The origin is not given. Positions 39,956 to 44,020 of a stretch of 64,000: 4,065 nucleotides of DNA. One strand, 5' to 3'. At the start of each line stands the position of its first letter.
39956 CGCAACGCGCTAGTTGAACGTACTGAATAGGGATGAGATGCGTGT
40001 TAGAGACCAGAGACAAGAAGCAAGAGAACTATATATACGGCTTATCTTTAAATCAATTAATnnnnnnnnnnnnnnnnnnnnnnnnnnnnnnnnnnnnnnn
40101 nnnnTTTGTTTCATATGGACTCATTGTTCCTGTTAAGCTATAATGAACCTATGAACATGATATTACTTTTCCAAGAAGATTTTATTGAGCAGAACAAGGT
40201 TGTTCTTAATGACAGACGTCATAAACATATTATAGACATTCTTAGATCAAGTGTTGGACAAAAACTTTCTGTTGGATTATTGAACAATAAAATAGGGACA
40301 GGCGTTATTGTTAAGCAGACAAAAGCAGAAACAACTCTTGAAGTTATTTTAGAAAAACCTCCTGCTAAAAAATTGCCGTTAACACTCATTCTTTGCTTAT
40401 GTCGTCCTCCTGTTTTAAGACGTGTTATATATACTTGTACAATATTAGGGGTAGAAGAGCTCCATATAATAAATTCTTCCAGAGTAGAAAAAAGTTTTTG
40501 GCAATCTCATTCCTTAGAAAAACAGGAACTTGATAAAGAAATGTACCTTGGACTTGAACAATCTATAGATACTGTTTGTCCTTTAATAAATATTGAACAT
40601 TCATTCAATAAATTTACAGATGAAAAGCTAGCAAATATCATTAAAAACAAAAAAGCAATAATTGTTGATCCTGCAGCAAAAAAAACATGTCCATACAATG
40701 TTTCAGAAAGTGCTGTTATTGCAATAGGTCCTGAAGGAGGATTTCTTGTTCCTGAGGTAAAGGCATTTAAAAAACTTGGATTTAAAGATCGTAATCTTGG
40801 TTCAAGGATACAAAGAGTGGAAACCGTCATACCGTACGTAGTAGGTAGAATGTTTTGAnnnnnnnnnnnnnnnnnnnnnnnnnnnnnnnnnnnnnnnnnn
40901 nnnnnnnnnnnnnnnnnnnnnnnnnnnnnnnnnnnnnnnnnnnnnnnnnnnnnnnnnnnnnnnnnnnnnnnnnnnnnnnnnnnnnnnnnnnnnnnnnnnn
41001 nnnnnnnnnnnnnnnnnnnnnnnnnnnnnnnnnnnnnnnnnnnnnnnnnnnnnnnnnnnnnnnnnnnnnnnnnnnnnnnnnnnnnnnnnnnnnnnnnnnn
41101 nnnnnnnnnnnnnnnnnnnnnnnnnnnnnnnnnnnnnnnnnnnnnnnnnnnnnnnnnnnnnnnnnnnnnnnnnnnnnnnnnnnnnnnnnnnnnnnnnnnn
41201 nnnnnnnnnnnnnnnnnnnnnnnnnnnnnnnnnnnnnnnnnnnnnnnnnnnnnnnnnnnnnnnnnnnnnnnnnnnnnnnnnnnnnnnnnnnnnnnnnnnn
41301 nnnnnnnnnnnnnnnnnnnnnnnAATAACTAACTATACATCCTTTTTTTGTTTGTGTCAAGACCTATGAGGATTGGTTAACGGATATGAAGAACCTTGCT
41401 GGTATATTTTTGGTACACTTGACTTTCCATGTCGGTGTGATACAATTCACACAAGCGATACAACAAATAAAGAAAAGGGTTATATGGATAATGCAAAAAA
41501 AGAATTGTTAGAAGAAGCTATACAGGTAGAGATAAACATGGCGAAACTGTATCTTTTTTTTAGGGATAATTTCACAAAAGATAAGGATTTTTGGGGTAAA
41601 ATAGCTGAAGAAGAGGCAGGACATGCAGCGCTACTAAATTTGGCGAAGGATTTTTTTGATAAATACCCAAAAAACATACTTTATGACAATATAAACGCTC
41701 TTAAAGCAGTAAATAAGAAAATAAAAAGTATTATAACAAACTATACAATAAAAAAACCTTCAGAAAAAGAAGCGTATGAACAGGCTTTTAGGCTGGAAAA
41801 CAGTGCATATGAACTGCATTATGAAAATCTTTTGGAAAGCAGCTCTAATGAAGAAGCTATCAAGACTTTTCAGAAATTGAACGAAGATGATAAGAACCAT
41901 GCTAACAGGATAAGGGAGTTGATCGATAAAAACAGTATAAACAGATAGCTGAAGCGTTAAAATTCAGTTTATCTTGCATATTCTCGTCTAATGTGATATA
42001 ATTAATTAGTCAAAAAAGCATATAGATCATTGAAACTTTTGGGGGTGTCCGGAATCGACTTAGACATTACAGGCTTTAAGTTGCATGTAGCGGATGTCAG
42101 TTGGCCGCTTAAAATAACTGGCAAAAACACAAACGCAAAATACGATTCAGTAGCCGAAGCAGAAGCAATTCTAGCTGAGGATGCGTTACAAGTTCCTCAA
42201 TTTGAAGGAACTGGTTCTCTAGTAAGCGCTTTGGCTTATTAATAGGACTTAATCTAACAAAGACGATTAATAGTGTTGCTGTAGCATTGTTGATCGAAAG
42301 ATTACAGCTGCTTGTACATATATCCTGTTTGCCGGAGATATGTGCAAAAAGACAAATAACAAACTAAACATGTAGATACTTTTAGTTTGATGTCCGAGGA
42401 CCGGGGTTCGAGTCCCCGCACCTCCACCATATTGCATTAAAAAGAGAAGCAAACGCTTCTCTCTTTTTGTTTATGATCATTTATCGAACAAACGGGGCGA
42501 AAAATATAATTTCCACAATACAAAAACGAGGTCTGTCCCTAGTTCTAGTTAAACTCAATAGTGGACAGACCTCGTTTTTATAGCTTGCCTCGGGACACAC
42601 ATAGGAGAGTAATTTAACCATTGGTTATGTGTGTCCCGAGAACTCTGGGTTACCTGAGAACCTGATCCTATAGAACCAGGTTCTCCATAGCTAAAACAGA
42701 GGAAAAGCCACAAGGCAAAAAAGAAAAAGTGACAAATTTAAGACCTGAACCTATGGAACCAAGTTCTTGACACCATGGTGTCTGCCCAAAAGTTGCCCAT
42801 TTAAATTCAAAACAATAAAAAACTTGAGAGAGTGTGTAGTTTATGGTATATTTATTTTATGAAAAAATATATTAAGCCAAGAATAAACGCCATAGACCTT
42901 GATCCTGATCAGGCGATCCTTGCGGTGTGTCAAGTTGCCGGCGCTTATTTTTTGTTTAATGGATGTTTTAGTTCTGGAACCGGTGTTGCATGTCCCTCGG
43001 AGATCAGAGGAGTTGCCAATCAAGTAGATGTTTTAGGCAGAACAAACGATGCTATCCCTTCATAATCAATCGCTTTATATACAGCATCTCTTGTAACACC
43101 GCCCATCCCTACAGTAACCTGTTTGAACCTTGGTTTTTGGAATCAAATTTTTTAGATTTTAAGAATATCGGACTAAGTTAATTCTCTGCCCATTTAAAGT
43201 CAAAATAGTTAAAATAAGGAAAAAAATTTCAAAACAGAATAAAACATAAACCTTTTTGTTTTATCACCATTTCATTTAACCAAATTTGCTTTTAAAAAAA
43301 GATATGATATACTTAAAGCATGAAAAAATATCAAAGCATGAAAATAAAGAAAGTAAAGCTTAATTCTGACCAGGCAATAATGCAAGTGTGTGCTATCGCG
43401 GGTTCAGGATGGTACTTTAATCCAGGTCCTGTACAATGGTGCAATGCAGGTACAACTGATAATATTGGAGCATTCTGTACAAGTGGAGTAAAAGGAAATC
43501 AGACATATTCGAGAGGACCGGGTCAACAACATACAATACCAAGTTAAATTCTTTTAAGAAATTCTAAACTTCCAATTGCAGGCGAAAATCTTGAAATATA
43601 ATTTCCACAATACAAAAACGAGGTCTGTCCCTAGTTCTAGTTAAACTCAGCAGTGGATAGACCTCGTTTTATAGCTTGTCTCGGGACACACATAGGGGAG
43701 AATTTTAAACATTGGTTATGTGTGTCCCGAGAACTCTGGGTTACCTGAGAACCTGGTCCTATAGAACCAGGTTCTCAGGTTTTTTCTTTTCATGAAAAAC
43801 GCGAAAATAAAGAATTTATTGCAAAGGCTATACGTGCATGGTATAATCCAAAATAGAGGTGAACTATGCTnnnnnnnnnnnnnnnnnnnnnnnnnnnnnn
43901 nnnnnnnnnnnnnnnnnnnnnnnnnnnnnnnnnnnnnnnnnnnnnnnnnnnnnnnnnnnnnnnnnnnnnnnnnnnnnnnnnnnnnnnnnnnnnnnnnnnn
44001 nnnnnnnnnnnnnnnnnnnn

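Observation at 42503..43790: Duplicated ~180-nt three-hairpin element flanking the P5/P6 peptide genes, with an RNA-type compensatory G-U change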

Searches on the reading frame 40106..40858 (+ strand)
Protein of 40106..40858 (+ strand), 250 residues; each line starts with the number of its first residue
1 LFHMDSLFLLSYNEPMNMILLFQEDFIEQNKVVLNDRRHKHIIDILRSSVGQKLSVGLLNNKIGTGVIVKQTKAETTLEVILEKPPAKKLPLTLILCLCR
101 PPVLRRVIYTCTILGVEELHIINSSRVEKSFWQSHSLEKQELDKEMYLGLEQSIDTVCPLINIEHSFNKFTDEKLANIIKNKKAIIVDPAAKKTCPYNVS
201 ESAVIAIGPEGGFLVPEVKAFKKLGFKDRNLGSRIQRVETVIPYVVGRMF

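Call 17: search_protein_families(library=ncbifam, proteins=[window:40106-40858:+], max_evalue=0.01)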
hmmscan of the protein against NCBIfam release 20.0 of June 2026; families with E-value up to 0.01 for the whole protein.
window:40106-40858:+ (250 aa): 24 families
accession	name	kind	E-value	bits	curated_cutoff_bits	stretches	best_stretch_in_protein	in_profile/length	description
NF008700.0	PRK11713.5-4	equivalog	2.7e-77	259.4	252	1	16-250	1-236/237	16S rRNA (uracil(1498)-N(3))-methyltransferase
NF008699.0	PRK11713.5-2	equivalog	1.2e-54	185.5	265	1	16-250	1-251/258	16S rRNA (uracil(1498)-N(3))-methyltransferase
TIGR00046.1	TIGR00046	subfamily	1e-26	93.7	41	1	21-245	5-229/240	RsmE family RNA methyltransferase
NF008701.0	PRK11713.5-5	equivalog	3.7e-23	82.2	215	1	21-249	4-225/228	16S rRNA (uracil(1498)-N(3))-methyltransferase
NF008711.0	PRK11713.7-6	equivalog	2.6e-16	60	304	1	25-241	9-230/244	16S rRNA (uracil(1498)-N(3))-methyltransferase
NF008709.0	PRK11713.7-4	equivalog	2.5e-15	56.5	292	1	22-241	6-230/246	16S rRNA (uracil(1498)-N(3))-methyltransferase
NF008692.0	PRK11713.1-5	equivalog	3.1e-15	56.2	196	1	26-240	12-230/246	16S rRNA (uracil(1498)-N(3))-methyltransferase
NF008702.0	PRK11713.6-1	equivalog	7.4e-15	54.8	269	1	20-240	3-220/235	16S rRNA (uracil(1498)-N(3))-methyltransferase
NF008694.0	PRK11713.3-2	equivalog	1.9e-14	53.5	234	1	20-241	10-229/245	16S rRNA (uracil(1498)-N(3))-methyltransferase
NF008697.0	PRK11713.4-1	equivalog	3.6e-14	52.7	234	1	20-240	7-230/250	16S rRNA (uracil(1498)-N(3))-methyltransferase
NF008691.0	PRK11713.1-4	equivalog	1.1e-13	50.9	279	1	27-245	13-240/252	16S rRNA (uracil(1498)-N(3))-methyltransferase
NF008706.0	PRK11713.7-1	equivalog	2.6e-13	50.3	273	1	30-241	13-218/232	16S rRNA (uracil(1498)-N(3))-methyltransferase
NF008704.0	PRK11713.6-3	equivalog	1.5e-12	47.3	216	1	20-246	4-217/227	16S rRNA (uracil(1498)-N(3))-methyltransferase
NF008703.0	PRK11713.6-2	equivalog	7.6e-12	44.9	291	1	19-245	7-231/242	16S rRNA (uracil(1498)-N(3))-methyltransferase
NF008698.0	PRK11713.4-5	equivalog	1.6e-10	41.4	393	1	23-246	7-230/242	16S rRNA (uracil(1498)-N(3))-methyltransferase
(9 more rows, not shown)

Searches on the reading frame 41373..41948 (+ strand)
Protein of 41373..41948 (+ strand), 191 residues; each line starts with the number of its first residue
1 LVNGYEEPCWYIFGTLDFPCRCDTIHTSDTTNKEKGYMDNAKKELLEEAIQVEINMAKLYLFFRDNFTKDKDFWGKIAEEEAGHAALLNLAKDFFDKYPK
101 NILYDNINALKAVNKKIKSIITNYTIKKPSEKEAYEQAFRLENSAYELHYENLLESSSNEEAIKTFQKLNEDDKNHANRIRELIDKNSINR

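Call 17: search_protein_families(library=ncbifam, proteins=[window:41373-41948:+], max_evalue=0.01)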
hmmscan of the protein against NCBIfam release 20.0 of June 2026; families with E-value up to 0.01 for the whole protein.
window:41373-41948:+ (191 aa): 1 family
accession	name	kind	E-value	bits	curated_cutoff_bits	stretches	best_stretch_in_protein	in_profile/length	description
NF045676.1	FeExpMbfA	equivalog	0.0042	16.5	450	1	37-187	4-151/318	iron exporter MbfA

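Call 45: search_protein_families(library=pfam, proteins=[window:41373-41948:+], max_evalue=0.01)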
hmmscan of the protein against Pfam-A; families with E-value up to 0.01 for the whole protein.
window:41373-41948:+ (191 aa): 2 families
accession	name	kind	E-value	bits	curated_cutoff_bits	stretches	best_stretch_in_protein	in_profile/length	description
PF02915.23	Rubrerythrin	-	2.3e-09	38.2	22.8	1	44-183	1-136/137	Rubrerythrin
PF09968.15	DUF2202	-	0.005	17.1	22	0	89-182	17-109/162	Uncharacterized protein domain (DUF2202)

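Call 74: list_cluster_members(proteins=[window:41484-41948:+, window:40859-41323:-, window:40151-40858:+, window:40157-40858:+, window:46648-46869:+, window:47050-47370:+, window:41373-41948:+, window:40106-40858:+])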
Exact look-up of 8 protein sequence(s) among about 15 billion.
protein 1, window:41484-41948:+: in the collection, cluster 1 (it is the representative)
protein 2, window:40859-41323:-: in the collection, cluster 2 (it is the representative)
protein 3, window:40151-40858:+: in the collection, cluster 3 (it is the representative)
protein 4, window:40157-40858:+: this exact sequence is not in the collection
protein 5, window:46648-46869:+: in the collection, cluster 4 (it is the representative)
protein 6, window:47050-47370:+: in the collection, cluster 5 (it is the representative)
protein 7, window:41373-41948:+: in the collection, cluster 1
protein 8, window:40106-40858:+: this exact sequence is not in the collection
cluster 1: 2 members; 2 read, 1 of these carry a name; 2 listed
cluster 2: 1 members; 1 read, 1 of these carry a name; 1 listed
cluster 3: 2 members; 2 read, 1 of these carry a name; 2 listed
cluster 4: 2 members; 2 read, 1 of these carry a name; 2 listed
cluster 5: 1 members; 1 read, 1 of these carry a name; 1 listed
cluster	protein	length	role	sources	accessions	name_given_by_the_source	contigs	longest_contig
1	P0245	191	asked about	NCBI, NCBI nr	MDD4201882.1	MAG: ferritin family protein [Candidatus Omnitrophica bacterium] | ferritin family protein [Candidatus Omnitrophota bacterium]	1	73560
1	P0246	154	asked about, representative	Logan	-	-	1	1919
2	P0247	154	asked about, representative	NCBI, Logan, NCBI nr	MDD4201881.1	MAG: hypothetical protein PHQ52_00245 [Candidatus Omnitrophica bacterium] | hypothetical protein [Candidatus Omnitrophota bacterium]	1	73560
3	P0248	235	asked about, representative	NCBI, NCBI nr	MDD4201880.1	MAG: 16S rRNA (uracil(1498)-N(3))-methyltransferase [Candidatus Omnitrophica bacterium] | 16S rRNA (uracil(1498)-N(3))-methyltransferase [Candidatus Omnitrophota bacterium]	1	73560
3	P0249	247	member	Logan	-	-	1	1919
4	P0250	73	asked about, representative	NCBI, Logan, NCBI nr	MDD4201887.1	MAG: hypothetical protein PHQ52_00280 [Candidatus Omnitrophica bacterium] | hypothetical protein [Candidatus Omnitrophota bacterium]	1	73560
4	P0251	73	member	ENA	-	-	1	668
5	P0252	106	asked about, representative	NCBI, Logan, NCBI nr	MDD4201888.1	MAG: hypothetical protein PHQ52_00285 [Candidatus Omnitrophica bacterium] | hypothetical protein [Candidatus Omnitrophota bacterium]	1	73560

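Call 76: find_encoding_contigs(protein=window:41484-41948:+, flank=5000, max_places=4)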
Protein window:41484-41948:+ (154 aa): 1 contig read that carries it; 1 place shown.
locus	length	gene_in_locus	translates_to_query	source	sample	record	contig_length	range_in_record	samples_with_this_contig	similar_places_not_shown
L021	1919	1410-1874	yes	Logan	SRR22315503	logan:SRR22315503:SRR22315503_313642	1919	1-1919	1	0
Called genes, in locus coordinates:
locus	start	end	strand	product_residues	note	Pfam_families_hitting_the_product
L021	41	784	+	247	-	PF04452:Methyltrans_RNA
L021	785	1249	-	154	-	-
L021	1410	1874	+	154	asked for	PF02915:Rubrerythrin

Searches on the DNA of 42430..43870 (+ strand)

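Call 42: search_rna_families(source=window, start=42430, end=43870, threshold=evalue, max_evalue=10)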
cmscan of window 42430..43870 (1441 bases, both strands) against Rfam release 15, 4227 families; matches with E-value up to 10: 14.
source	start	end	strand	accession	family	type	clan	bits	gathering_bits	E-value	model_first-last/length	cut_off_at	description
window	42436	42587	+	RF00558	L20_leader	Cis-reg; leader;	-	30.2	58.7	0.0014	1-127/127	no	Ribosomal protein L20 leader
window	43741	43846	-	RF02449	ncr1015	Gene; sRNA;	-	27.9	60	0.19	1-121/121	no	Bacillus sRNA ncr1015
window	42518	42585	+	RF04293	mir-889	Gene; miRNA;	CL00149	25.1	95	0.03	1-79/79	no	mir-889 microRNA precursor family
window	43745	43843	-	RF02083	OrzO-P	Gene; antitoxin;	-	24.2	60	0.36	1-76/76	no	OrzO-P RNA antitoxin family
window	42469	42582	+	RF04339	Plastid-psbJ-3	Cis-reg;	CL00152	23.5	61.7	0.36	1-125/125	no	Plastid-psbJ-3 3UTR RNA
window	43017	43133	+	RF02709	TeloSII_ncR43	Gene; sRNA;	-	19.3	298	0.052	1-277/277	no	TeloSII non coding RNA 43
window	42456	42602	+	RF00568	SNORA26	Gene; snRNA; snoRNA; HACA-box;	CL00032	18.5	40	2.4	1-122/122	no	Small nucleolar RNA SNORA26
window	43742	43781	-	RF03879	mir-2831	Gene; miRNA;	-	17.2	90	4.3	1-75/75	no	mir-2831 microRNA precursor family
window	42590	42639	-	RF02021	mir-3179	Gene; miRNA;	-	16.3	90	9.5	1-84/84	no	mir-3179 microRNA precursor family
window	42655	42686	-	RF03664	MIR6288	Gene; miRNA;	-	16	74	9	1-92/92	no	MIR6288 microRNA precursor family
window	43740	43783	+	RF02262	MAT2A_C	Cis-reg;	-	15.4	47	9.4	1-52/52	no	MAT2A 3'UTR stem loop C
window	42939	42971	-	RF01100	PK-BYV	Cis-reg;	-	14.9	50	5.6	1-40/40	no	3'-terminal pseudoknot in BYV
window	43354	43388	+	RF03121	aCoV-3UTR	Cis-reg;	CL00117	13.9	85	1.2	208-242/312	no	Alphacoronavirus 3'UTR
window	43670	43800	+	RF02634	EF3314_EF3315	Gene; sRNA;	-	13.2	100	4.7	1-141/141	no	Enterococcus sRNA EF3314_EF3315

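Call 63: search_dna_similar(query=window:43581-43795:+, collection=plasmids, mode=distant, max_evalue=0.01, max_rows=5)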
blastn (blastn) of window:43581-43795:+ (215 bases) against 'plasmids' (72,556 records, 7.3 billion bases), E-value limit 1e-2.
No match.

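Call 64: search_dna_similar(query=window:43581-43795:+, collection=phages, mode=distant, max_evalue=0.01, max_rows=5)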
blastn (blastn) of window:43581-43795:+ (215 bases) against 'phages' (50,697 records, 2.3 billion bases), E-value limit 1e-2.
No match.
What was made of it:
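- Tried and rejected: Plasmid and phage databases searched by blastn gave no match (calls 63, 64).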

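Call 65: build_rna_model(alignment_id=A3, structure=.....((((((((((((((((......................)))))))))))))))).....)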
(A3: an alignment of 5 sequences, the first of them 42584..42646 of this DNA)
Model R1 built from alignment A3 (5 sequences, 64 columns); structure: as given.
model positions 63; base pairs 16; branch points 0; effective number of sequences 2.3; information 0.888 bits per position. Calibrated on 0.2 Mb of random sequence (short: E-values are rough).
structure used (alignment columns):
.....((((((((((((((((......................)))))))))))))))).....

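Call 66: search_with_rna_model(model_id=R1, source=window, filters=off, max_evalue=10)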
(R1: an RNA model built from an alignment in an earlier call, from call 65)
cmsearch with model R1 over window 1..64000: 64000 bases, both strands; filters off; matches with E-value up to 10: 27.
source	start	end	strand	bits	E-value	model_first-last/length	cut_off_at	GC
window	42584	42646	+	88.8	4.4e-20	1-63/63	no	0.46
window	43675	43737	+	88.3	6e-20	1-63/63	no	0.44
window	43679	43732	-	31.2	1.3e-05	5-58/63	no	0.44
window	42589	42640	-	29.3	3.7e-05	6-57/63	no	0.46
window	34138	34180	-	16.6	0.058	1-63/63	no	0.47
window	34141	34179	+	16.5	0.063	1-63/63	no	0.46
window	21574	21612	+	15.5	0.11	1-63/63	no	0.49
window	21849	21887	+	15.5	0.11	1-63/63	no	0.49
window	61051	61089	-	15.2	0.13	1-63/63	no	0.54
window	61052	61090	+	13.8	0.29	1-63/63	no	0.51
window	16854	16913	+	12.9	0.48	1-63/63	no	0.62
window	20040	20078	+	11.7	0.97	1-63/63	no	0.41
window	47235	47293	-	11.3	1.3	1-63/63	no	0.27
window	20039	20077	-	10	2.6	1-63/63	no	0.44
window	36321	36380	-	10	2.7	1-63/63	no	0.65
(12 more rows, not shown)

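Call 67: search_with_rna_model(model_id=R1, sources=[L001, L002, L014, L015, L016, L017, L019], filters=off, max_evalue=10)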
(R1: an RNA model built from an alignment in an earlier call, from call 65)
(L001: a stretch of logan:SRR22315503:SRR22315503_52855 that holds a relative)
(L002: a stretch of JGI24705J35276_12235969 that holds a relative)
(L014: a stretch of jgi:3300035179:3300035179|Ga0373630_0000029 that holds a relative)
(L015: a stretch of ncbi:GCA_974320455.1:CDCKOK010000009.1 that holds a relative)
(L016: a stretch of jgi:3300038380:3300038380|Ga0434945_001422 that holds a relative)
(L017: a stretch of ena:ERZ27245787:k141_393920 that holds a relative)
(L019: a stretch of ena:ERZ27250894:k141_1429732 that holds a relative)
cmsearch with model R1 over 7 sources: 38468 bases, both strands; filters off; matches with E-value up to 10: 18.
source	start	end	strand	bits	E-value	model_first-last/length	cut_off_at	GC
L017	581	643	-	87.1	7.2e-20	1-63/63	no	0.44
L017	486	547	-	80.7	2.8e-18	1-63/63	no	0.47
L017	677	738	-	80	4.3e-18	1-63/63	no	0.52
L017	584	641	+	32.5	3.5e-06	1-63/63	no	0.43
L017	680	740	+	31.3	7.3e-06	1-63/63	no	0.51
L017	489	550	+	25.6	0.0002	1-63/63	no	0.47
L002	4108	4176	+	25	0.00027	1-63/63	no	0.42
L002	4106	4172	-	24.2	0.00044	1-63/63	no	0.43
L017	1001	1059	-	12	0.49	1-63/63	no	0.59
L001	3488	3546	-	11.3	0.76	1-63/63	no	0.27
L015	3850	3881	+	9.8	1.7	1-63/63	no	0.59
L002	1266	1315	-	8.9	3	1-63/63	no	0.32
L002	1886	1921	-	7.7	5.8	1-63/63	no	0.36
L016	1305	1319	+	7.4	7.1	28-42/63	no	0.2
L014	2502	2552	-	7.2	7.8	1-63/63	no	0.35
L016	3565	3585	-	7.2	7.8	22-42/63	no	0.33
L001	678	709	+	7.2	8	1-63/63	no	0.38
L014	656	701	-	7.1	8.3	1-63/63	no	0.43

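Call 83: search_with_rna_model(model_id=R1, source=L022, filters=off, max_evalue=1)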
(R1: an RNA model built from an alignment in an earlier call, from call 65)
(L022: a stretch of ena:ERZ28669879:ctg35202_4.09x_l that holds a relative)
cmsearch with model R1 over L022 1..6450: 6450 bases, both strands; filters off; matches with E-value up to 1: 1.
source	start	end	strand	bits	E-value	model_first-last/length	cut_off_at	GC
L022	3483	3522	+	8.6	0.6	1-63/63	no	0.38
